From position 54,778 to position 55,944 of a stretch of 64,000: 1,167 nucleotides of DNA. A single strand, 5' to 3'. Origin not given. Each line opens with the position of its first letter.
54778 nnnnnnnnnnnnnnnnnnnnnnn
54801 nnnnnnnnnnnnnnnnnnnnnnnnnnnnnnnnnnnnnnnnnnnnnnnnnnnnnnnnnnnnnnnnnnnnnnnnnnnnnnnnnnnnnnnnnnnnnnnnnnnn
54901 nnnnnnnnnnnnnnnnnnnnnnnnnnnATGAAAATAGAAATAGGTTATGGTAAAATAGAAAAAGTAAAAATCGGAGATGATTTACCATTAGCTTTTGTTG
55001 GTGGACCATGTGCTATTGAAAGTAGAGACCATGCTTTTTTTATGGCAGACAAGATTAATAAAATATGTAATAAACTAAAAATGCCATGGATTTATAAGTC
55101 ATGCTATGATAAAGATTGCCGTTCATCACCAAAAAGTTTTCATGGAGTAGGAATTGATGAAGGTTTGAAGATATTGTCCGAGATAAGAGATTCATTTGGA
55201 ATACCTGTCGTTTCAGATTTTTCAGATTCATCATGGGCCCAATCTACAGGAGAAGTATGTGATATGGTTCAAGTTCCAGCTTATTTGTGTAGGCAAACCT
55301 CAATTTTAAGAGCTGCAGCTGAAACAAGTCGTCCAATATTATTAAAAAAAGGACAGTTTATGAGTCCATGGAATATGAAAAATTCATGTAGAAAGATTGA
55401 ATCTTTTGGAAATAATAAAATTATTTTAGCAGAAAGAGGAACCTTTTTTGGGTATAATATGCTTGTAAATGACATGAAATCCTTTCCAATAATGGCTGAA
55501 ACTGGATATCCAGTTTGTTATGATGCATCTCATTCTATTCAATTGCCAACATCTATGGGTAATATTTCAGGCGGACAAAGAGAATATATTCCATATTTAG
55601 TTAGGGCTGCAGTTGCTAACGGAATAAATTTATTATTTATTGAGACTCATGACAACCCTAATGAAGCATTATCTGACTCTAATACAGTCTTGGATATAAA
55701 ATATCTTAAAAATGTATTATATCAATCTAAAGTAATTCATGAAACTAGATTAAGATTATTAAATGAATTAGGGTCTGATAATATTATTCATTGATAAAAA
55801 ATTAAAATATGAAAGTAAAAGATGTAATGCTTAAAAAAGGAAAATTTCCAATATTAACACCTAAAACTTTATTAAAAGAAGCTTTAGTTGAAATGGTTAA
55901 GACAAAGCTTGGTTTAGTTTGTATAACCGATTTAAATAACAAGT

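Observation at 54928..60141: A Kdo-like 'ulosonic acid' module: divergent KdsA + CBS-only protein + methyltransferase + HpcH aldolase + two SDRs + divergent KdsB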

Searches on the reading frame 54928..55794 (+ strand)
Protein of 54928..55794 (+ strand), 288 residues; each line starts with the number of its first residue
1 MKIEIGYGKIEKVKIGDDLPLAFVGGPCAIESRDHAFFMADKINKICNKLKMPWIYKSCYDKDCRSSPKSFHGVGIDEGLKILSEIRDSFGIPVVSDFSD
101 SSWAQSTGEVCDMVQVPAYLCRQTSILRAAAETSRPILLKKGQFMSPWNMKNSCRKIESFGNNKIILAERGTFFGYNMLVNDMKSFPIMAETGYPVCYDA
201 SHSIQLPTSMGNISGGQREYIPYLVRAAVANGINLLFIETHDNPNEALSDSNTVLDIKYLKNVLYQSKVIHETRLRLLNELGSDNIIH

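Call 3: search_protein_families(library=pfam, proteins=[window:54928-55794:+])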
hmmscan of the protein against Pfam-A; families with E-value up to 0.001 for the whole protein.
window:54928-55794:+ (288 aa): 1 family
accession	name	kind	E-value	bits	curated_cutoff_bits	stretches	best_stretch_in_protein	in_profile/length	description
PF00793.26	DAHP_synth_1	-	2.7e-68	230.2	25.5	1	11-265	8-259/270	DAHP synthetase I family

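Call 4: search_protein_families(library=ncbifam, proteins=[window:54928-55794:+])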
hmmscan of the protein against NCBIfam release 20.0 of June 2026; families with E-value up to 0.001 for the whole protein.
window:54928-55794:+ (288 aa): 8 families
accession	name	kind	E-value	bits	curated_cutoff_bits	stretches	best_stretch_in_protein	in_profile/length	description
NF003543.0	PRK05198.1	equivalog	9.8e-100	333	242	1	9-272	6-269/273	3-deoxy-8-phosphooctulonate synthase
TIGR01362.1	KDO8P_synth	equivalog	1.7e-95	319.1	314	1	21-271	3-253/258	3-deoxy-8-phosphooctulonate synthase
NF009109.0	PRK12457.1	equivalog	1.2e-73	247.8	457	1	11-272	7-270/281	3-deoxy-8-phosphooctulonate synthase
NF006421.0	PRK08673.1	subfamily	8.1e-41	140.3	335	1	9-272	84-331/338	3-deoxy-7-phosphoheptulonate synthase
TIGR01361.1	DAHP_synth_Bsub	equivalog_domain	1.7e-36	125.9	267.75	1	9-268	15-258/260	3-deoxy-7-phosphoheptulonate synthase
NF009239.0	PRK12595.1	equivalog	2.3e-31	109.1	279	1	9-268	108-351/360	bifunctional 3-deoxy-7-phosphoheptulonate synthase/chorismate mutase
NF009933.0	PRK13396.1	subfamily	5e-29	101.4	486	1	11-273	92-340/352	3-deoxy-7-phosphoheptulonate synthase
NF041229.1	BagF_FevY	exception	6.6e-22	78.1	700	1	13-260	84-315/340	phospho-2-dehydro-3-deoxyheptonate aldolase BagF/FevY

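Call 19: search_solved_structures(query=window:54928-55794:+, show_alignments=4, max_evalue=1e-20)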
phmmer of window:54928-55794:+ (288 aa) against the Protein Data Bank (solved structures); distinct sequences matched with E-value up to 1e-20: 50.
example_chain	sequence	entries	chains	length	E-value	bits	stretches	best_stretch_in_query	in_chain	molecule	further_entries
6mdy_A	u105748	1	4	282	3.2e-74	253.3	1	15-272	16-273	2-dehydro-3-deoxyphosphooctonate aldolase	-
3fs2_A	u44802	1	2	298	2.5e-73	250.3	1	9-260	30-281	2-dehydro-3-deoxyphosphooctonate aldolase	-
3tml_A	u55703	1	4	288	6.6e-72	245.7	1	11-258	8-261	2-dehydro-3-deoxyphosphooctonate aldolase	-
3t4c_A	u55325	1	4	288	2.7e-71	243.7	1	9-258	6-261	2-dehydro-3-deoxyphosphooctonate aldolase 1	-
1fwn_A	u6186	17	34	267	1.8e-67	231.1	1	23-268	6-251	2-DEHYDRO-3-DEOXYPHOSPHOOCTONATE ALDOLASE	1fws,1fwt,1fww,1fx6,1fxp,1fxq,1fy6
1t8x_A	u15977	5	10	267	1.7e-66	227.9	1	23-268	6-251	2-dehydro-3-deoxyphosphooctonate aldolase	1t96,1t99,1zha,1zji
1lrn_A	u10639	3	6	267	4.5e-66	226.5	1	23-268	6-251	KDO-8-phosphate synthetase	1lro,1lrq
2nwr_A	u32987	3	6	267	8.6e-66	225.6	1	23-268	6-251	2-dehydro-3-deoxyphosphooctonate aldolase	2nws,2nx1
2nx3_A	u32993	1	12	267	1.2e-65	225.1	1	23-268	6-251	2-dehydro-3-deoxyphosphooctonate aldolase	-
2nxg_A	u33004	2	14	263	1.2e-65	225.1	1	23-267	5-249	2-dehydro-3-deoxyphosphooctonate aldolase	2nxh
2nxi_A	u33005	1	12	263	1.4e-64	221.6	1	24-267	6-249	2-dehydro-3-deoxyphosphooctonate aldolase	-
2ef9_A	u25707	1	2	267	1.9e-64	221.2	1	24-268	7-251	2-dehydro-3-deoxyphosphooctonate aldolase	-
4lu0_A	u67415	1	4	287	2.7e-62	214.1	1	10-272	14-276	2-dehydro-3-deoxyphosphooctonate aldolase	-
1o60_A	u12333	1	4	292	2.6e-61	210.9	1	9-272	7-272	2-dehydro-3-deoxyphosphooctonate aldolase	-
3sz8_A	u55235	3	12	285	9.1e-61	209.1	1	13-273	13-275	2-dehydro-3-deoxyphosphooctonate aldolase 2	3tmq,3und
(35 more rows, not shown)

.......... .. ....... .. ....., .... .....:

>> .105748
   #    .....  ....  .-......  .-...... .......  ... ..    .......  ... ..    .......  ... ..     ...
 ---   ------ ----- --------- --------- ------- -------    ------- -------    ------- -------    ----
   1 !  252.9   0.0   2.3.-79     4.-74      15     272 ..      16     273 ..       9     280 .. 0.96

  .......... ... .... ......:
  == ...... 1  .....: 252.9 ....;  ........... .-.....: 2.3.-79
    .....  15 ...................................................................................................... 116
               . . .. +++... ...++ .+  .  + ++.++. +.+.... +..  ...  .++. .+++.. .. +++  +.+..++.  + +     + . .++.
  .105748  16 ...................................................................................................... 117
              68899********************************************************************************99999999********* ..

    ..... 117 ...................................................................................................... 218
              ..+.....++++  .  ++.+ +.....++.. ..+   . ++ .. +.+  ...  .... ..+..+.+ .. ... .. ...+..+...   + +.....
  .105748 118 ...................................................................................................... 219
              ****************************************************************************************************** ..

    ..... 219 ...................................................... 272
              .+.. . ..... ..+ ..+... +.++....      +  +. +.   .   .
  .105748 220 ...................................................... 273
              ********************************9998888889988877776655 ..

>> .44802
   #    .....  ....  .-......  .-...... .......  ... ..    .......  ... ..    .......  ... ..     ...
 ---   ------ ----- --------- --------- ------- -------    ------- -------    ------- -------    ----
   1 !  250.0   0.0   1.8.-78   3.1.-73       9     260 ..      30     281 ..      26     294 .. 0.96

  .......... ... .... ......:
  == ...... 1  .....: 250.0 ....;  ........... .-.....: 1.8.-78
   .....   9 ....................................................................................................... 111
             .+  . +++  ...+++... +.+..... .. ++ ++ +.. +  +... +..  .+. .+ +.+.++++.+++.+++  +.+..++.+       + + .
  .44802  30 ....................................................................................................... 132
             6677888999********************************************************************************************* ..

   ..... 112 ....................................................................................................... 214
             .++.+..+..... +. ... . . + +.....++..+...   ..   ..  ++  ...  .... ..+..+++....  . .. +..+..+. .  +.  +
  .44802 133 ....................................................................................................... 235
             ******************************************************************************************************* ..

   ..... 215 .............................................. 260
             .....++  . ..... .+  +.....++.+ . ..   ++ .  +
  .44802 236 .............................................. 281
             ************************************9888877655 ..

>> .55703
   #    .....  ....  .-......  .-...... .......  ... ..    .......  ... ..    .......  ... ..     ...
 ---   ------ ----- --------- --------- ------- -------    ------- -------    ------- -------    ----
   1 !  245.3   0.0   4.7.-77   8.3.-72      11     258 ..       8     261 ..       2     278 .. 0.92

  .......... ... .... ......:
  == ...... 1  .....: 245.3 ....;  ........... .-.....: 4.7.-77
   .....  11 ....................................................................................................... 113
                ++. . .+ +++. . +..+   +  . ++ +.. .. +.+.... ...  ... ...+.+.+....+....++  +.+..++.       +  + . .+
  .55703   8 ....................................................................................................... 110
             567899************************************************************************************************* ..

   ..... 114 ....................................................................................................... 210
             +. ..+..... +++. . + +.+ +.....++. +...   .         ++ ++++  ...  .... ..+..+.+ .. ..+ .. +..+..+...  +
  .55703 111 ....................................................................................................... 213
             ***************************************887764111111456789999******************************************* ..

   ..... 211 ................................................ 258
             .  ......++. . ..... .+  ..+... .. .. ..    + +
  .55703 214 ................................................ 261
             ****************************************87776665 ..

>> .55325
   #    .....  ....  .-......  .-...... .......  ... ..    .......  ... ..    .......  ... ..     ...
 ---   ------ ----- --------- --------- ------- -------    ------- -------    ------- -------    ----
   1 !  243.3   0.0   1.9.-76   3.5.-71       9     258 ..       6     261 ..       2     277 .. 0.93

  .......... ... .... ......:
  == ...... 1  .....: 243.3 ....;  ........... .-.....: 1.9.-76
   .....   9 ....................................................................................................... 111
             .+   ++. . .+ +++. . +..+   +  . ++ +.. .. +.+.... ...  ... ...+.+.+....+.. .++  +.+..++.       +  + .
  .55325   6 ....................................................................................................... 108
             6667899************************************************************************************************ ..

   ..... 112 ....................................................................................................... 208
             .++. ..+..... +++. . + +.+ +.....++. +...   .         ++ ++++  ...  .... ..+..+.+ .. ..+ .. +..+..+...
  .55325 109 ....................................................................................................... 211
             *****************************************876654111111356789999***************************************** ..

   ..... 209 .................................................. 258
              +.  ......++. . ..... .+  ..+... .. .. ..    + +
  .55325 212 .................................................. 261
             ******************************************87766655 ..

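Call 20: list_cluster_members(proteins=[window:54928-55794:+, window:55809-56198:+, window:56216-57049:+, window:57050-57823:+, window:57828-58604:+, window:58611-59372:+, window:59374-60141:+, window:204-1565:+, window:12458-13777:-, window:7409-8755:-])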
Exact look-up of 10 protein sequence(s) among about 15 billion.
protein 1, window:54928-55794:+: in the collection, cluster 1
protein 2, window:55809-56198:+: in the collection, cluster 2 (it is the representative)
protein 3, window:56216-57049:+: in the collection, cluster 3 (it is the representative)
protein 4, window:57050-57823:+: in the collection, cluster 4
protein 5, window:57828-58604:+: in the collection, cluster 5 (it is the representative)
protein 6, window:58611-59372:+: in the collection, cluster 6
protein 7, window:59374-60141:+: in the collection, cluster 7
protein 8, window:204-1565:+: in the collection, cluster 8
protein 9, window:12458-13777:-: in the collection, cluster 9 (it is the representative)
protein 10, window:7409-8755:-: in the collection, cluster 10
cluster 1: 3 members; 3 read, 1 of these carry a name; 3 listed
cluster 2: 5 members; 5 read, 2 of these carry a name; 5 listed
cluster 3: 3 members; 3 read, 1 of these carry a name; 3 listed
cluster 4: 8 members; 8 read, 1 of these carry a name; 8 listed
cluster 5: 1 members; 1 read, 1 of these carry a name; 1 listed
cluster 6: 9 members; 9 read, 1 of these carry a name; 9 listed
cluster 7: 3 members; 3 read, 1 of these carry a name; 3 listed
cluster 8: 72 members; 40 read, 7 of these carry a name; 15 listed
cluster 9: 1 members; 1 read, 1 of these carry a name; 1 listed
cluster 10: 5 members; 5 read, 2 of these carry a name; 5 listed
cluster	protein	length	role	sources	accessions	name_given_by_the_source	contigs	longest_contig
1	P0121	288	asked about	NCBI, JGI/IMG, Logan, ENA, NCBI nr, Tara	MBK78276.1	MAG: 3-deoxy-8-phosphooctulonate synthase [Flavobacteriaceae bacterium] | 3-deoxy-8-phosphooctulonate synthase [Flavobacteriaceae bacterium] | strand:- start:79928 stop:80794 length:867 start_codon:yes stop_codon:yes ...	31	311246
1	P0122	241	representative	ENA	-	-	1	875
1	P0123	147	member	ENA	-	-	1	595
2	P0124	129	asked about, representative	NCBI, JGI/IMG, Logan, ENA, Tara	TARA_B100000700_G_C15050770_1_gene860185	strand:- start:79524 stop:79913 length:390 start_codon:yes stop_codon:yes ...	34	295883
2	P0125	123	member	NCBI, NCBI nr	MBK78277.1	MAG: CBS domain-containing protein [Flavobacteriaceae bacterium] | CBS domain-containing protein [Flavobacteriaceae bacterium]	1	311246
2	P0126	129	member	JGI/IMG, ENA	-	-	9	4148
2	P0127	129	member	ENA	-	-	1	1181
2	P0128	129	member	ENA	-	-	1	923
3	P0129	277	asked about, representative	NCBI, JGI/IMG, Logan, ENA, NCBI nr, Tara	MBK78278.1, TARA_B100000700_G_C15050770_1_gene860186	MAG: hypothetical protein CMC88_04125 [Flavobacteriaceae bacterium] | hypothetical protein [Flavobacteriaceae bacterium] | strand:- start:78673 stop:79506 length:834 start_codon:yes stop_codon:yes ...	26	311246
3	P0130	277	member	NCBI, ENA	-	-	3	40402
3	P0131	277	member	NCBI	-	-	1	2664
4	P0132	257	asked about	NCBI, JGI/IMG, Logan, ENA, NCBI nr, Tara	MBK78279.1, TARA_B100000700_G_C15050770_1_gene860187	MAG: 4-hydroxy-2-oxovalerate aldolase [Flavobacteriaceae bacterium] | 4-hydroxy-2-oxovalerate aldolase [Flavobacteriaceae bacterium] | strand:- start:77899 stop:78672 length:774 start_codon:yes stop_codon:yes ...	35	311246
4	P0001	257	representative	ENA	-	-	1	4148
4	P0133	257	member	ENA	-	-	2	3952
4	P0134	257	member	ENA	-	-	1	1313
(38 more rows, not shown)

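Call 44: search_protein_representatives(protein=window:54928-55794:+)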
Query: 288 residues. Proteins with E-value up to 0.001 (for the whole library): 7551; up to 1e-10: 3773; up to 1e-30: 699. The best 150 are listed.
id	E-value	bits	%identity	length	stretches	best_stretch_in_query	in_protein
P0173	6.7e-143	491.8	73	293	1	3-286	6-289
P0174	2.0e-78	280.2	49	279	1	14-266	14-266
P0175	1.6e-77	277.2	47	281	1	12-266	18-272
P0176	1.4e-76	274.1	47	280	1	12-262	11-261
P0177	5.3e-75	269.0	47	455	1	9-264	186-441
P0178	2.9e-73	263.3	45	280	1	9-266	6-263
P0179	2.2e-72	260.4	57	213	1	77-286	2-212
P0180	1.0e-71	258.2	44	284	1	11-271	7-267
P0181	3.2e-68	246.8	44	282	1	13-271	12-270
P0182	1.2e-67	244.9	44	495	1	14-282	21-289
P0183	3.9e-67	243.2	43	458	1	11-272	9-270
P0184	6.4e-67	242.5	46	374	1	13-265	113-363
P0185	8.7e-67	242.0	46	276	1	10-267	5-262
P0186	2.8e-66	240.4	48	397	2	12-207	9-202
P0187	6.7e-66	239.1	44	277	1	12-264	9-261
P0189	1.1e-64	235.2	42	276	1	12-262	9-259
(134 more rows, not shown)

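Call 47: find_homologous_proteins(query=window:54928-55794:+, max_evalue=1e-90)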
Query window:54928-55794:+ (288 aa): 2069 proteins with E <= 1e-90 among 8000 candidates; the best 120 are listed.
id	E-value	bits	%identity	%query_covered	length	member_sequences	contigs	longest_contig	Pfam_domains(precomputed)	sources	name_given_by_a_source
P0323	3.6e-193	658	100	100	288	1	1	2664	PF00793.27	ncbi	-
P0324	1.2e-178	611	90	100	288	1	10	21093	PF00793.27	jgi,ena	-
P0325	2.2e-177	607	90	100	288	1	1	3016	PF00793.27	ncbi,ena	-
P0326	7.7e-177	605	89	100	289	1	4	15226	PF00793.27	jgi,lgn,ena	-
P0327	7.7e-176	602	90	100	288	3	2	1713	PF00793.27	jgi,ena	-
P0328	2.9e-173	593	88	99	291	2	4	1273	PF00793.27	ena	-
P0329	7.4e-168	575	84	99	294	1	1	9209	PF00793.27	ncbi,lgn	-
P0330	5.4e-164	563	82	99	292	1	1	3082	PF00793.27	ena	-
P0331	3.7e-163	560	81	99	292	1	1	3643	PF00793.27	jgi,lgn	jgi:2-dehydro-3-deoxyphosphooctonate aldolase (KDO 8-P synthase)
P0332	3.8e-163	560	84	99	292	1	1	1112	PF00793.27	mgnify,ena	mgnify:CR=1 FL=1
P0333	1.0e-162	559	83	99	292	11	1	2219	PF00793.27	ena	-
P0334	1.0e-162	558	84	99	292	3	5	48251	PF00793.27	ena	-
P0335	8.8e-162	555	82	99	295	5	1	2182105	PF00793.27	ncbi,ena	-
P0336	1.1e-161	555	82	99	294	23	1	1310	PF00793.27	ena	-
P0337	2.5e-161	554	83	99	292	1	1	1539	PF00793.27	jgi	-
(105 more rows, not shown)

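Call 48: find_encoding_contigs(protein=P0335, flank=10000, max_places=3)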
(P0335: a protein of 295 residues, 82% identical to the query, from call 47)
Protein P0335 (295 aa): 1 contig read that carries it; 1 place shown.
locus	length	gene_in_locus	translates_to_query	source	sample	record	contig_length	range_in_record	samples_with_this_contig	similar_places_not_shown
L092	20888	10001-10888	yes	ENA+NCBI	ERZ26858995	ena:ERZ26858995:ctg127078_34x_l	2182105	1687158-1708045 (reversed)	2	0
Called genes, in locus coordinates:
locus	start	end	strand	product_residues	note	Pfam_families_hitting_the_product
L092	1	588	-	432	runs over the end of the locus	PF07396:Porin_O_P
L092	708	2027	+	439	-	PF01966:HD (weak)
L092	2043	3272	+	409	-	PF28548:4TM_phosphoesterase, PF00149:Metallophos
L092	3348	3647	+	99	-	PF00085:Thioredoxin, PF13848:Thioredoxin_6 (weak)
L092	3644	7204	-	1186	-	PF11028:TMEM260_N, PF28497:DUF8416, PF28495:TMEM260_2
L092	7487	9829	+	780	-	PF04932:Wzy_C, PF00515:TPR_1 (faint), PF07719:TPR_2 (faint), PF12895:ANAPC3 (faint), PF13181:TPR_8 (faint), PF13424:TPR_12 (faint), PF13428:TPR_14 (faint), PF13432:TPR_16 (weak), +2 more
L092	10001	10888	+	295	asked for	PF00793:DAHP_synth_1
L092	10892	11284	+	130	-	PF00571:CBS (weak)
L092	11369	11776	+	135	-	-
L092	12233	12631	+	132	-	-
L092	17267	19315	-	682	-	PF14121:Porin_10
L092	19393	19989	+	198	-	PF01351:RNase_HII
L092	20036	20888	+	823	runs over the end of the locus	-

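Call 59: find_related_loci(query=A2, collection=metagenome_contigs, flank=9000)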
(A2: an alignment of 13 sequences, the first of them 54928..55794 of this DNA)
Query A2 (288 aa) in metagenome_contigs; peptide patterns used: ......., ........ (x = any residue, [..] = any of these).
600 stretches matched a pattern (row limit reached: there are more); 568 encode a relative of the query (tblastn E <= 1e-3); the best 80 are kept; 80 distinct loci.
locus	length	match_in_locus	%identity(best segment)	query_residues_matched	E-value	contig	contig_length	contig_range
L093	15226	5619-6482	89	1-288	0e+0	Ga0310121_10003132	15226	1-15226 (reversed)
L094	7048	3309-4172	90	1-288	0e+0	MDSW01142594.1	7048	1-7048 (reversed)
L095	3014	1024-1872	84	4-286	2e-180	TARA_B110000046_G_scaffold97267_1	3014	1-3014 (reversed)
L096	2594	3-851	84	4-286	0e+0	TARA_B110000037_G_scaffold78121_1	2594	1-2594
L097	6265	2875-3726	82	3-286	2e-170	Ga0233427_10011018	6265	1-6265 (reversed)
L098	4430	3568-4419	82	3-286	9e-173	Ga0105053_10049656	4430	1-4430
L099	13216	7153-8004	81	3-286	1e-167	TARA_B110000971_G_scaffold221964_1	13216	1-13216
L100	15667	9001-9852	81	3-286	3e-167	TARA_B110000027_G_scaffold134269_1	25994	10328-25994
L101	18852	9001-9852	82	3-286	7e-167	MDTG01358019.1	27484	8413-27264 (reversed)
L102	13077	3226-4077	81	3-286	2e-166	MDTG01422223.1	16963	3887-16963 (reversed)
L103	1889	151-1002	81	3-286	4e-180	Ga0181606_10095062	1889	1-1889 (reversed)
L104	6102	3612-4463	81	3-286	1e-167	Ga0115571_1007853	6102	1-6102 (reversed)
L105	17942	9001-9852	81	3-286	2e-166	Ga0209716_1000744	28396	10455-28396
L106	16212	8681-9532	81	3-286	2e-166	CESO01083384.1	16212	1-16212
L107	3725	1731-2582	82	3-286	2e-172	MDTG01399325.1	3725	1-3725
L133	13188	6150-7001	77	3-286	4e-160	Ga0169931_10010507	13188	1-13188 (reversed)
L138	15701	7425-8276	77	3-286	4e-158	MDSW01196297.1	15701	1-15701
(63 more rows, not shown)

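Call 63: search_protein_families(library=ncbifam, proteins=[L133:8285-9775:+, L138:9467-11377:+, L138:5764-6564:+, L138:6565-7395:+], max_evalue=0.01)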
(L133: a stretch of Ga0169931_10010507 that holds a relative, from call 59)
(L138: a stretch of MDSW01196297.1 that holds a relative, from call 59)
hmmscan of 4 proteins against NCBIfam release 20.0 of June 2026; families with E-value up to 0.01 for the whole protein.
L133:8285-9775:+ (496 aa): 1 family
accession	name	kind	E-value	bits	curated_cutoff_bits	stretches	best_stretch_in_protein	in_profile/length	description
TIGR04326.1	O_ant_LIC13510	subfamily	0.0051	15.2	250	0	224-301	327-411/602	TIGR04326 family surface carbohydrate biosynthesis protein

L138:9467-11377:+ (636 aa): 8 families
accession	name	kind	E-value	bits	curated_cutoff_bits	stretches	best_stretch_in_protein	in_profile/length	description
TIGR01536.1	asn_synth_AEB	equivalog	5.6e-96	322.6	267.1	1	15-552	18-515/517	asparagine synthase (glutamine-hydrolyzing)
TIGR03104.1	trio_amidotrans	equivalog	2e-62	211.2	570.1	1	1-551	4-518/589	N-acetylglutaminylglutamine amidotransferase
TIGR03108.1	eps_aminotran_1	hypoth_equivalog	4.7e-61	207.3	816.9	1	10-378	14-376/628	XrtA/PEP-CTERM system amidotransferase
NF006949.0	PRK09431.1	equivalog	1.2e-60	205.6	499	3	1-171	1-173/554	asparagine synthase B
NF033535.1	lass_lactam_cya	exception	1.1e-33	116.7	525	1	3-465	6-456/668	lasso peptide isopeptide bond-forming cyclase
TIGR01134.1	purF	equivalog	5.7e-11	42.4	350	1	54-164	81-200/432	amidophosphoribosyltransferase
NF001484.0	PRK00331.1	subfamily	1.3e-10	40.3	381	1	59-170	87-205/601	isomerizing glutamine--fructose-6-phosphate transaminase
TIGR01135.1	glmS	equivalog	7.4e-09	34.6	418.05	1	59-170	86-204/607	glutamine--fructose-6-phosphate transaminase (isomerizing)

L138:5764-6564:+ (266 aa): 0 families

L138:6565-7395:+ (276 aa): 0 families
